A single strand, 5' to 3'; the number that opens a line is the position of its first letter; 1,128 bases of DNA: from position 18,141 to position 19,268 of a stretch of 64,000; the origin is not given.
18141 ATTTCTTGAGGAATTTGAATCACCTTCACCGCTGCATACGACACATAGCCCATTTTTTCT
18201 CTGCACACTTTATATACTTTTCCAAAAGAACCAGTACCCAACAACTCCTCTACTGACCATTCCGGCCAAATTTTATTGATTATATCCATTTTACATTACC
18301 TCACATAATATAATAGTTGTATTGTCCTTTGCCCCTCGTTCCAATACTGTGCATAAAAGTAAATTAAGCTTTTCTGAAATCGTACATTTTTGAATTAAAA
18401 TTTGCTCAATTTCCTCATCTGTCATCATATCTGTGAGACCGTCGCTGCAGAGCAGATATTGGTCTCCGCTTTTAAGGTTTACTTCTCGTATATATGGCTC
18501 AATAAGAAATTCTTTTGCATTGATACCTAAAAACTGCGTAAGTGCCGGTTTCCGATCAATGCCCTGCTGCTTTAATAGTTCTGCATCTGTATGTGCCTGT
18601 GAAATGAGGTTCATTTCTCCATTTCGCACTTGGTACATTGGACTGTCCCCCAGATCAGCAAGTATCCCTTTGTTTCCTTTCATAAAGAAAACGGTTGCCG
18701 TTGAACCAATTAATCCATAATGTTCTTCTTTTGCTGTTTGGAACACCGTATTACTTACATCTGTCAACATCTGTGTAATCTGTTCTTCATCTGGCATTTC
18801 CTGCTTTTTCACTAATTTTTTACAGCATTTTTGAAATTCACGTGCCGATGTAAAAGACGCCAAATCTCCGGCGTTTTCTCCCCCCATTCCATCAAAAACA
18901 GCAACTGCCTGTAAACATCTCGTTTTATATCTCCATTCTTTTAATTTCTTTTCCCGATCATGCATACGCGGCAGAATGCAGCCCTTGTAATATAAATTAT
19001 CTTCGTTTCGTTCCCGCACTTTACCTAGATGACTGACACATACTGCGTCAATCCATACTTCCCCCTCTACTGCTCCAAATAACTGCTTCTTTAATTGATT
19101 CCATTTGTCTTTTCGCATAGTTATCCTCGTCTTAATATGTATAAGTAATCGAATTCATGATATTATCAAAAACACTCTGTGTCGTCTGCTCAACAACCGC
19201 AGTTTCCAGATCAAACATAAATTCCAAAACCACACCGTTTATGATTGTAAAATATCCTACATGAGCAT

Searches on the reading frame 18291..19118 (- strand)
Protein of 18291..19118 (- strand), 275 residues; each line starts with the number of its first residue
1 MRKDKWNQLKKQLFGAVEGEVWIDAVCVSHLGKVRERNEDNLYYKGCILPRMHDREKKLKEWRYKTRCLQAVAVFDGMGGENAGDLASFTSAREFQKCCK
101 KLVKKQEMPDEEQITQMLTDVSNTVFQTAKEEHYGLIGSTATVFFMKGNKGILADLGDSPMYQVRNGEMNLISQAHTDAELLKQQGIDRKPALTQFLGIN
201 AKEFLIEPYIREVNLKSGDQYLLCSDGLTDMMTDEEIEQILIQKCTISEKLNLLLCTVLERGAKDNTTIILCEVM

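Call 6: search_protein_families(library=pfam, proteins=[window:18291-19118:-], max_evalue=0.01)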
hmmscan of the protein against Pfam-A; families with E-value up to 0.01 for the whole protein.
window:18291-19118:- (275 aa): 3 families
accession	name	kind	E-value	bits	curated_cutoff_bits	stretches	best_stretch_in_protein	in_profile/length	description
PF00481.26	PP2C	-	6.8e-13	49.3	20.3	2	71-177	36-141/255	Protein phosphatase 2C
PF13672.11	PP2C_2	-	2.1e-11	44.2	24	1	71-238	27-185/209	Protein phosphatase 2C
PF07228.17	SpoIIE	-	3.5e-05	24.3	25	1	108-271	39-188/192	Stage II sporulation protein E (SpoIIE)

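Call 54: search_solved_structures(query=window:18291-19118:-, max_evalue=0.001, show_alignments=2)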
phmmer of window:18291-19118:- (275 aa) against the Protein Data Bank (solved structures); distinct sequences matched with E-value up to 0.001: 20.
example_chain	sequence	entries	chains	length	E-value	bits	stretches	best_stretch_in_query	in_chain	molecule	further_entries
2cm1_A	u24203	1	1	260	3.2e-15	59.7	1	71-274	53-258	SERINE THREONINE PROTEIN PHOSPHATASE PSTP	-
1txo_A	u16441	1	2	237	5.1e-15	59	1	71-273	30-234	Putative Bacterial Enzyme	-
6ihw_A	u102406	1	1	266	7.5e-15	58.4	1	67-273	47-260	Phosphorylated protein phosphatase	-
2pk0_A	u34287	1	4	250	8.3e-15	58.3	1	70-272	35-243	Serine/threonine protein phosphatase Stp1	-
6ihl_A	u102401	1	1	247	8.3e-15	58.3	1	68-273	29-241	Phosphorylated protein phosphatase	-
6ihu_A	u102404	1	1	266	1e-14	58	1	67-273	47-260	Phosphorylated protein phosphatase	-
6ihr_A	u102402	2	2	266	1.1e-14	57.9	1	67-273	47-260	Phosphorylated protein phosphatase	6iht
6ihs_A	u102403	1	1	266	1.1e-14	57.9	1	67-273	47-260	Phosphorylated protein phosphatase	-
5f1m_A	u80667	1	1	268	1.1e-14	57.9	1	67-273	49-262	Phosphorylated protein phosphatase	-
6ihv_A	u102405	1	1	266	1.2e-14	57.7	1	67-273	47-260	Phosphorylated protein phosphatase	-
2j82_A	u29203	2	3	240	5.5e-13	52.3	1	73-273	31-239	PROTEIN SERINE-THREONINE PHOSPHATASE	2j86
5iti_A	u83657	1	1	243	5.6e-13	52.3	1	73-273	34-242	Protein serin-threonin phosphatase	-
5d2u_A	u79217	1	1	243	7.7e-13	51.8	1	73-273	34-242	Protein serin-threonin phosphatase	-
6jkv_A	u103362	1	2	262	7.7e-13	51.8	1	74-271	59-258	PppA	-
2y09_A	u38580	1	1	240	7.2e-12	48.7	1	73-273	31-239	PROTEIN SERIN-THREONIN PHOSPHATASE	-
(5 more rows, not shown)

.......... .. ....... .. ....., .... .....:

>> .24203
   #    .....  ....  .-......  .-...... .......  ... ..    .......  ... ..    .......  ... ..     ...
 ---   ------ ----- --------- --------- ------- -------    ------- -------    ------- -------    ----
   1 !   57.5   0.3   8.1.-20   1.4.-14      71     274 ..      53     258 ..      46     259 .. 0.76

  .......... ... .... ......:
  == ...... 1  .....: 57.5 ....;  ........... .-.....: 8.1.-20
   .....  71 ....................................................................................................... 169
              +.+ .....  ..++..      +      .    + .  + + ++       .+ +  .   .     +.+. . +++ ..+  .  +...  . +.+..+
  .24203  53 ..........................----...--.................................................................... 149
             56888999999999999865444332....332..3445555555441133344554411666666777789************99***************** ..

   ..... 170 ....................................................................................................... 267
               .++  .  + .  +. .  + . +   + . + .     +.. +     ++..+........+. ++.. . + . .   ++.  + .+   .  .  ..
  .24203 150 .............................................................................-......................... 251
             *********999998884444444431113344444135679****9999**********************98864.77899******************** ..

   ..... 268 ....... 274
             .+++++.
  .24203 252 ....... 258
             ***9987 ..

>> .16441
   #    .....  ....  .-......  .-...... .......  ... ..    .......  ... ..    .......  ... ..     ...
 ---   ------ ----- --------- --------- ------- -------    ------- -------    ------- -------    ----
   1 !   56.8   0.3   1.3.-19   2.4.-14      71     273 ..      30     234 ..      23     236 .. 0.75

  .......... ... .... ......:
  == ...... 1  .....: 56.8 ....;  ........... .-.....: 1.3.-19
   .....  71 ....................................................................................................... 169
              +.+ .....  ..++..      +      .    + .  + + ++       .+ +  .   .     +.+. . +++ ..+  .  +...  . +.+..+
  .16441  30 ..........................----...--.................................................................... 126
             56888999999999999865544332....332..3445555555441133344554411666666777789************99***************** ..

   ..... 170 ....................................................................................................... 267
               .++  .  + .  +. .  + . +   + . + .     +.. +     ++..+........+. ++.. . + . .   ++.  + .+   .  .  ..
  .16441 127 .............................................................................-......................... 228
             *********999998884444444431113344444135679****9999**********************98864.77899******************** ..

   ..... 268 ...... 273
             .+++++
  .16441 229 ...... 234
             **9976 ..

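Call 61: search_protein_families(library=ncbifam, proteins=[window:18291-19118:-], max_evalue=0.001)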
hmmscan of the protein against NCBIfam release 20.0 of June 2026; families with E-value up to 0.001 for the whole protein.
window:18291-19118:- (275 aa): 2 families
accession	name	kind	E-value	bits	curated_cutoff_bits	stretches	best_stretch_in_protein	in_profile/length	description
NF033484.1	Stp1_PP2C_phos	equivalog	1.1e-38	133.1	230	1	29-272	2-231/232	Stp1/IreP family PP2C-type Ser/Thr phosphatase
NF011149.0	PRK14559.1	equivalog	3.6e-20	72.2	374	1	23-272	372-629/642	serine/threonine phosphatase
